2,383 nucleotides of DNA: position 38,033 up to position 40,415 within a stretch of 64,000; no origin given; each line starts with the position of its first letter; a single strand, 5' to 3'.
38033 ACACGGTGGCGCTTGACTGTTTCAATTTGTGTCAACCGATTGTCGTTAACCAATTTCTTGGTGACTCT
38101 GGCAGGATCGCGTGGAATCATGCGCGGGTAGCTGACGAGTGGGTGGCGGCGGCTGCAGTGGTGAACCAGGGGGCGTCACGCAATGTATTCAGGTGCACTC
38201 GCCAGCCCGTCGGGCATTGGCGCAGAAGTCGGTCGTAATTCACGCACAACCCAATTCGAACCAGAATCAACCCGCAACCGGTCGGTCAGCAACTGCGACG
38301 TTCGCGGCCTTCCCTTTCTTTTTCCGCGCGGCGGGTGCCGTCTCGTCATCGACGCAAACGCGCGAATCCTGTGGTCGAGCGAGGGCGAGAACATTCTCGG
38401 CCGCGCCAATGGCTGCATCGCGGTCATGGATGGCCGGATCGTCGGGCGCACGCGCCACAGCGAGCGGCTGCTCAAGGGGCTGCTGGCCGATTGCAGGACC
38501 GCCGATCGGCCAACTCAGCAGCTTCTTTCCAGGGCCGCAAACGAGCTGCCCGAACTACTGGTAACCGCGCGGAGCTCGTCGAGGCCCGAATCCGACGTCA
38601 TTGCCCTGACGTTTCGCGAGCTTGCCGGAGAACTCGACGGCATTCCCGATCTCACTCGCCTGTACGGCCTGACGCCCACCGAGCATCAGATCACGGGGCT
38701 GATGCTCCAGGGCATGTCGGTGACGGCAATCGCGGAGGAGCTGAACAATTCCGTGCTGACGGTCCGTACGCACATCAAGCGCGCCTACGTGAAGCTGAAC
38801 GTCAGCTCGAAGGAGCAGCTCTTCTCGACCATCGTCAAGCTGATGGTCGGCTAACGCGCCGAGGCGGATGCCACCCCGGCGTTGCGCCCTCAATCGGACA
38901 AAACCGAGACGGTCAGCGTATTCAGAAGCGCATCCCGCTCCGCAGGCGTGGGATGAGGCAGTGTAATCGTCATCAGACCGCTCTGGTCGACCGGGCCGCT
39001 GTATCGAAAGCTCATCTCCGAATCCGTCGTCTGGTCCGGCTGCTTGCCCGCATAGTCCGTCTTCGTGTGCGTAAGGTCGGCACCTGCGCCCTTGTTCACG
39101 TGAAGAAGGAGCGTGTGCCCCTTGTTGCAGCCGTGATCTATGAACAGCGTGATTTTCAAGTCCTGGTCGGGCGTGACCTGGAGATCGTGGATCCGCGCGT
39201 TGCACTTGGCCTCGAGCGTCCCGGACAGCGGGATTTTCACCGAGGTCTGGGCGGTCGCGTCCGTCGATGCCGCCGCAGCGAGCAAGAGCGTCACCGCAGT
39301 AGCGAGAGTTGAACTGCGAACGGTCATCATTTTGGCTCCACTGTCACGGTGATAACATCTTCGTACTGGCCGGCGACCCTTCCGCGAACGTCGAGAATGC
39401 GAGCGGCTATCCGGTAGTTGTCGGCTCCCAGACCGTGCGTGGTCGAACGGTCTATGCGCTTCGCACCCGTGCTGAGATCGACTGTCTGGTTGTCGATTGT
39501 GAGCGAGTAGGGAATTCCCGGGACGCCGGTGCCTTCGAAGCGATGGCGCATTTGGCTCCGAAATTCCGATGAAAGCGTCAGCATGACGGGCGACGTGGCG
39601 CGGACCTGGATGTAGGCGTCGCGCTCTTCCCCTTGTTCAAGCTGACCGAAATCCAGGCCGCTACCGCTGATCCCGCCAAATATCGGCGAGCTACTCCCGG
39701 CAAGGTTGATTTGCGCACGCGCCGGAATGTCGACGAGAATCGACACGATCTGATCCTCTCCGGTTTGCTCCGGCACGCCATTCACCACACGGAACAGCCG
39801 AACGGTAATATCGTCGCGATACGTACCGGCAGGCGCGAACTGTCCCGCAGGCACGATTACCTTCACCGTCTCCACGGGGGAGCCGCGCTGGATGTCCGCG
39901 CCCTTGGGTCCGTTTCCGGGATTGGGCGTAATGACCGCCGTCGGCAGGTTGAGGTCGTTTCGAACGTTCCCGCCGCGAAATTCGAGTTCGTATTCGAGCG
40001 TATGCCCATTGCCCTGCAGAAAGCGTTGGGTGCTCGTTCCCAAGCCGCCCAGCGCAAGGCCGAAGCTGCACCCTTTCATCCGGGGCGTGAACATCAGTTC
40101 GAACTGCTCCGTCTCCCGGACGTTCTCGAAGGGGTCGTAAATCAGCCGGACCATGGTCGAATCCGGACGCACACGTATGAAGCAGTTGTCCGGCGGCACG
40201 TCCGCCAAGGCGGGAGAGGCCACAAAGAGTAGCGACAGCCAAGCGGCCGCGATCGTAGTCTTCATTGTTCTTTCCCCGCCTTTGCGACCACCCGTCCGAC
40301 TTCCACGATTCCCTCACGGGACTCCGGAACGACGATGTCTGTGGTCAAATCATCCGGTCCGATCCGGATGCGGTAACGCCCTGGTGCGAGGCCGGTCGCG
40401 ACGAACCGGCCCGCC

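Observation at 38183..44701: Six-gene chaperone-usher pilus with two chaperones, a post-adhesin subunit and a convergent LuxR regulator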

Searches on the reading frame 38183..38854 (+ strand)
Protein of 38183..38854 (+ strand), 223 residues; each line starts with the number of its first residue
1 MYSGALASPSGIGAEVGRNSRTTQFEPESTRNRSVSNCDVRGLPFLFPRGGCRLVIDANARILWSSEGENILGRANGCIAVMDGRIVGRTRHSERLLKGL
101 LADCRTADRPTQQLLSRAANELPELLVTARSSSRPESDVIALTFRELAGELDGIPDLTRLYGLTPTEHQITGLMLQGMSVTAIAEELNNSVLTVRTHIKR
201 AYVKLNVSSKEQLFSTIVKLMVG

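Call 4: search_protein_families(library=pfam, proteins=[window:38183-38854:+], max_evalue=0.1)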
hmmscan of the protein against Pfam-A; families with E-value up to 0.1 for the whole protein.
window:38183-38854:+ (223 aa): 7 families
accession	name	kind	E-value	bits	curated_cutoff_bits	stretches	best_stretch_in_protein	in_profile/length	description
PF00196.25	GerE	-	1.8e-11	43.9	23.5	1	163-214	3-54/57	Bacterial regulatory proteins, luxR family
PF08281.18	Sigma70_r4_2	-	5.7e-05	23.1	25.7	1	175-205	24-54/54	Sigma-70, region 4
PF13936.12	HTH_38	-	0.00074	19.6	27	1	169-200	12-43/44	Helix-turn-helix domain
PF04545.22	Sigma70_r4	-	0.016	15.2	24.1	1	175-205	18-48/50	Sigma-70, region 4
PF13412.12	HTH_24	-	0.024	14.7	21.9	0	177-200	17-40/48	Winged helix-turn-helix DNA-binding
PF14493.12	HTH_40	-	0.034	14.9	27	1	173-204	8-39/89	Helix-turn-helix domain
PF13384.12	HTH_23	-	0.089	13.1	24.6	0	173-201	13-40/50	Homeodomain-like domain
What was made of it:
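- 38183..38854 (+): LuxR/GerE-family transcription regulator (223 aa as the maximal ORF). It has a C-terminal HTH and an N-terminal domain shared with the cluster-linked regulators of relatives. It converges on the end of the pilus operon. Pfam GerE E=1.8e-11 at residues 163-214 (call 4).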

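Call 5: search_protein_families(library=ncbifam, proteins=[window:38183-38854:+], max_evalue=0.1)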
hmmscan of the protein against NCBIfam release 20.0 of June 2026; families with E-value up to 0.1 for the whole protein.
window:38183-38854:+ (223 aa): 27 families (the best 25 are shown)
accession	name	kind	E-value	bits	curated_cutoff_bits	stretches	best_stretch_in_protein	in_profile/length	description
NF003420.0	PRK04841.1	equivalog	6.9e-11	40.9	537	1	153-217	829-893/903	HTH-type transcriptional regulator MalT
NF041232.1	BagY_FevT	exception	4.7e-08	32.3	700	1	155-215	289-349/367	LuxR family transcriptional regulator BagY/FevT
NF008548.0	PRK11475.1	equivalog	8.5e-08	32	176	1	162-213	134-185/207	DNA-binding transcriptional activator BglJ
NF052445.1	RespRegMctR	equivalog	3.8e-05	23.2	300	1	162-215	144-197/205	two-component system response regulator MctR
NF040749.1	tetrathio_RR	equivalog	5e-05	23.1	290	1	159-217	130-188/191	tetrathionate respiration response regulator TtrR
NF007935.0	PRK10651.1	equivalog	8.8e-05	21.8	250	1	160-210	153-203/216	two-component system response regulator NarL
TIGR02985.1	Sig70_bacteroi1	subfamily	0.0002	21.6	126.4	1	174-205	127-158/162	RNA polymerase sigma-70 factor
NF011896.0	PRK15369.1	equivalog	0.00024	20.8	242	1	163-220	150-207/211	two component system response regulator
NF008098.0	PRK10840.1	equivalog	0.00032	20.3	235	1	163-213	151-201/216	response regulator transcription factor RcsB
NF005385.0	PRK06930.1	subfamily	0.00035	20.3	136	1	163-215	115-168/170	positive control sigma-like factor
NF050132.1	TransRegAbsR2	equivalog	0.00037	19.3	850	1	162-212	530-580/582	LuxR family transcriptional regulator AbsR2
NF047921.1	TranRegEcpR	equivalog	0.00056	20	300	1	163-207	129-173/180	ECP biosynthesis operon DNA-binding transcriptional regulator EcpR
NF047608.1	LIC13292_fam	subfamily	0.00071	19.7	200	1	161-210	101-150/166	LIC13292 family transcriptional regulator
NF007685.0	PRK10360.1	equivalog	0.0011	18.8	258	1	162-213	137-188/196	response regulator transcription factor UhpA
TIGR02937.1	sigma70-ECF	superfamily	0.0012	18.5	42.9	1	160-206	130-162/165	sigma-70 family RNA polymerase sigma factor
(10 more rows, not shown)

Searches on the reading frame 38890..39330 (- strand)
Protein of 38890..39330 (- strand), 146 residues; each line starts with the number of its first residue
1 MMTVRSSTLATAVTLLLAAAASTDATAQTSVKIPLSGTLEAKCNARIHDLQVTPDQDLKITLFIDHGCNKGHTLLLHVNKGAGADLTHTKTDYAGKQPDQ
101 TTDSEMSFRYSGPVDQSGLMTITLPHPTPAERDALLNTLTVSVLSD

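Call 4: search_protein_families(library=pfam, proteins=[window:38890-39330:-], max_evalue=0.1)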
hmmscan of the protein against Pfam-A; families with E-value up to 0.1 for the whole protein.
window:38890-39330:- (146 aa): 0 families

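Call 5: search_protein_families(library=ncbifam, proteins=[window:38890-39330:-], max_evalue=0.1)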
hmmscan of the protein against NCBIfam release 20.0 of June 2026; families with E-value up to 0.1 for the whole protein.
window:38890-39330:- (146 aa): 0 families

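Call 80: search_protein_representatives(protein=window:38890-39330:-)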
Query: 146 residues. Proteins with E-value up to 0.001 (for the whole library): 15; up to 1e-10: 4; up to 1e-30: 1. The best 15 are listed.
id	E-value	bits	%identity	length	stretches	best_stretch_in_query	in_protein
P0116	1.8e-38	147.7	53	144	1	8-146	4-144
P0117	1.0e-25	106.3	44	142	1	10-146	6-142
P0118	7.2e-14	68.0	30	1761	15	69-103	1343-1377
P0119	2.2e-13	66.5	35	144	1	12-144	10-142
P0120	4.9e-10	55.6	30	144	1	10-143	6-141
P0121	5.1e-10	55.6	34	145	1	5-117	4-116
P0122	6.6e-09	52.0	28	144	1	8-143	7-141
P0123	3.1e-08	49.8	34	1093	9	34-64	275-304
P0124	2.4e-07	46.9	28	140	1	23-143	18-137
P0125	2.9e-06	43.5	27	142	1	6-134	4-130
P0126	3.1e-06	43.3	33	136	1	16-143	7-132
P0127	7.1e-06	42.2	24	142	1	14-144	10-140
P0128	1.0e-05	41.7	39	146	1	5-74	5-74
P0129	4.8e-05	39.5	26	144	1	4-145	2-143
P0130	2.9e-04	37.0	27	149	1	8-144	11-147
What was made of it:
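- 38890..39330 (-): Small minor pilin (146 aa, with a signal peptide). It is a paralogue of the major pilin with an almost identical N-terminal donor-strand segment (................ against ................) and the same Cys pair. It is a candidate adaptor or terminator subunit. Only about 13 homologous representatives of 136-149 aa were found among 1.84 billion (call 80).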

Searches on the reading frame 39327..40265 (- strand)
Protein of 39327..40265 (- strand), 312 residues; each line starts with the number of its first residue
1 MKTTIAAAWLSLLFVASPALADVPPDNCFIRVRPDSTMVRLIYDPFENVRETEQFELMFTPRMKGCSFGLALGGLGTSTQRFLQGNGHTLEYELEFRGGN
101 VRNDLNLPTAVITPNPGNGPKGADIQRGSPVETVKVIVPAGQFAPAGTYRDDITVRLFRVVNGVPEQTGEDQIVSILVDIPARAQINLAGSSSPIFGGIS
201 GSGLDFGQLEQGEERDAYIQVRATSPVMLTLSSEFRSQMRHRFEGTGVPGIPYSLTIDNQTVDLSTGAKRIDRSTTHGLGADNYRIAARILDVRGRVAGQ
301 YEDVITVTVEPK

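Call 4: search_protein_families(library=pfam, proteins=[window:39327-40265:-], max_evalue=0.1)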
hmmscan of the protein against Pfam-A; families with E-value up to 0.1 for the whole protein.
window:39327-40265:- (312 aa): 1 family
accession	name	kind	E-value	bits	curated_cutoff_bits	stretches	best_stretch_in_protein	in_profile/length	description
PF05229.21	SCPU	-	9.1e-06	26.5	22.4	1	243-308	71-138/138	Spore Coat Protein U domain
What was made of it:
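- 39327..40265 (-): Two-domain tip adhesin (312 aa). It has a signal peptide and no N-terminal donor strand. Each domain ends in an AG(T/Q)Y.D.IT motif, and the C-terminal domain is the SCPU pilin domain. SCPU at 26.5 bits, above the cutoff of 22.4, at residues 243-308 (call 4).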

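Call 5: search_protein_families(library=ncbifam, proteins=[window:39327-40265:-], max_evalue=0.1)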
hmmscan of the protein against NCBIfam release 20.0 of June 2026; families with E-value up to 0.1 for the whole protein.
window:39327-40265:- (312 aa): 0 families

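Call 31: find_homologous_proteins(query=window:39327-40265:-, max_evalue=0.001)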
Query window:39327-40265:- (312 aa): 16 proteins with E <= 0.001 among 3083 candidates.
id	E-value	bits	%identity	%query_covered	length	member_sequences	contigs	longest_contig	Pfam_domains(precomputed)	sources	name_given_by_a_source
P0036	2.6e-204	695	100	100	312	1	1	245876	-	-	-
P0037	6.7e-130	451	64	100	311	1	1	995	PF05229.22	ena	-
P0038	4.6e-116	406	63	95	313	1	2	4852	-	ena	-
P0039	1.4e-113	397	60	100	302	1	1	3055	-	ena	-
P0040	1.1e-94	335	54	92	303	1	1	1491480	PF05229.22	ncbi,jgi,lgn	jgi:spore coat protein U-like protein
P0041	3.6e-93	330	54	95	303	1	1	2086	PF05229.22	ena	-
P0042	2.5e-90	321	53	89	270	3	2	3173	-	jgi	jgi:spore coat protein U-like protein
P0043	9.7e-90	319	53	96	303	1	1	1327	PF05229.22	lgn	-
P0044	1.4e-81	292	50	90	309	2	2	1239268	PF05229.22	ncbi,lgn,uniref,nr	ncbi:hypothetical protein [Sphingomonas arenae]|uniref:hypothetical protein n=1 Tax=Sphingomonas are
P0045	3.9e-79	284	46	100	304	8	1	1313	-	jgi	jgi:spore coat protein U-like protein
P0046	1.4e-78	282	47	92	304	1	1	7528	-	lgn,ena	-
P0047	2.2e-77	279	47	98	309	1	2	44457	PF05229.22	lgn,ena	-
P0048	2.9e-76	275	59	70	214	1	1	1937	-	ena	-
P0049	2.5e-52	196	37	98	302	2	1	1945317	-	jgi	jgi:hypothetical protein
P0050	2.4e-51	193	36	93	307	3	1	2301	-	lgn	-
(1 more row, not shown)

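Call 47: predict_structure(alignment_id=A4)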
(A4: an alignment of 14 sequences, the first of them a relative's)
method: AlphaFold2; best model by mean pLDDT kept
length: 312 residues; sequences in the alignment: 14
mean_pLDDT: 81.8   pTM: 0.72
mean pLDDT of the five models: 81.8, 81.6, 81.2, 80.7, 80.4
residues with pLDDT >= 90: 154; 70-90: 93; 50-70: 32; < 50: 33
segments of 3 or more residues with pLDDT < 50: 1-3, 12-21, 117-128, 193-199
pLDDT, mean of each block of 10 residues (from residue 1): 49 43 59 87 92 88 73 93 95 92 88 55 47 92 94 92 84 96 83 46 80 91 92 94 84 93 94 83 91 91 92 89
secondary structure, 60 per line:
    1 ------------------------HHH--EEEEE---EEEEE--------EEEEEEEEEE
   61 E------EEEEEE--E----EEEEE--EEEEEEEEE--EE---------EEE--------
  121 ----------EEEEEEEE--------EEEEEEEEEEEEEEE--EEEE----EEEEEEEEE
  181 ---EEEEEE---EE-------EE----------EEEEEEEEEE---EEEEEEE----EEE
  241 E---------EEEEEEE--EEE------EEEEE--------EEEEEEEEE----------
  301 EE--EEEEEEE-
elements in order: E30-34 E38-42 E51-61 E68-73 E81-85 E88-96 E110-112 E131-138 E147-161 E164-167 E172-180 E184-189 E214-223 E227-233 E238-241 E251-257 E260-262 E269-273 E282-290 E305-311
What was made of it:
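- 39327..40265 (-): AlphaFold2 model with pLDDT 81.8 (call 47).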

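Call 50: fold_search(model_id=the predicted structure, library=pdb)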
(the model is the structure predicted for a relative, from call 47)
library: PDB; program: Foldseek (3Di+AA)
matches with E <= 10: 1634; with E <= 0.001: 147
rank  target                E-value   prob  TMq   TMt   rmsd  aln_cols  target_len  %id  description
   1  6fjy_B                5.6e-12  1.00  0.45  0.48   8.6       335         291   16  Crystal structure of CsuC-CsuE chaperone-tip adhesion subunit pre-assembly complex from archaic chaperone-usher Csu pi (released 2018-05-16)
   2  6fjy_D                6.5e-12  1.00  0.45  0.47   8.8       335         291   17  Crystal structure of CsuC-CsuE chaperone-tip adhesion subunit pre-assembly complex from archaic chaperone-usher Csu pi (released 2018-05-16)
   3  3f83                  1.0e-11  1.00  0.57  0.37   6.9       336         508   13  Structure of fusion complex of the minor pilin CfaE and major pilin CfaB of CFA/I pili from ETEC E. coli (released 2009-08-11)
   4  3f84_B                1.8e-11  1.00  0.59  0.60   5.9       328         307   14  Structure of fusion complex of major pilin CfaB and major pilin CfaB of CFA/I pilus from ETEC E. coli (released 2009-08-11)
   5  3f84_A                5.9e-11  1.00  0.56  0.57   6.4       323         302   13  Structure of fusion complex of major pilin CfaB and major pilin CfaB of CFA/I pilus from ETEC E. coli (released 2009-08-11)
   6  3f85                  6.6e-11  1.00  0.56  0.41   5.7       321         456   15  Structure of fusion complex of homo trimeric major pilin subunits CfaB of CFA/I fimbirae from ETEC E. coli (released 2009-08-11)
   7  6k73_D                8.4e-09  1.00  0.37  0.36  10.3       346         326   12  Chaperone-tip adhesin complex is vital for synergistic activation of CFA/I fimbriae biogenesis (released 2020-06-10)
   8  6k73_C                7.2e-08  1.00  0.37  0.36  10.7       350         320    9  Chaperone-tip adhesin complex is vital for synergistic activation of CFA/I fimbriae biogenesis (released 2020-06-10)
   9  6cd2_B                2.6e-07  1.00  0.29  0.28  13.3       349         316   12  Crystal structure of the PapC usher bound to the chaperone-adhesin PapD-PapG (released 2018-10-03)
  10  5cyl_F                3.4e-07  1.00  0.38  0.35   9.4       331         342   11  Crystal structure of the CupB6 tip adhesin from Pseudomonas aeruginosa (released 2016-10-05)
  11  8jmw_A                3.6e-07  1.00  0.25  0.16  16.5       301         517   13  Fibril form of serine peptidase Vpr (released 2023-12-06)
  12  5cyl_E                4.5e-07  1.00  0.41  0.38   8.4       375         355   10  Crystal structure of the CupB6 tip adhesin from Pseudomonas aeruginosa (released 2016-10-05)
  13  5cyl_B                5.9e-07  1.00  0.37  0.34  12.7       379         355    9  Crystal structure of the CupB6 tip adhesin from Pseudomonas aeruginosa (released 2016-10-05)
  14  5cyl_C                6.2e-07  1.00  0.34  0.32  10.3       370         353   10  Crystal structure of the CupB6 tip adhesin from Pseudomonas aeruginosa (released 2016-10-05)
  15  5cyl_A                7.3e-07  1.00  0.41  0.37   8.5       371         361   10  Crystal structure of the CupB6 tip adhesin from Pseudomonas aeruginosa (released 2016-10-05)
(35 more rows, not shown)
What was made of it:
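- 39327..40265 (-): Best solved-structure match is CsuE in 6fjy (E=5.6e-12), followed by CfaE/CfaB, CupB6, FimH and PapG (call 50).
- On Archaic (sigma) chaperone-usher pili, Csu/CupE type: The model's best hit is CsuE 6fjy_B, E 5.6e-12 (call 50).
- CfaE and CfaB rank just behind CsuE for the adhesin model (call 50).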
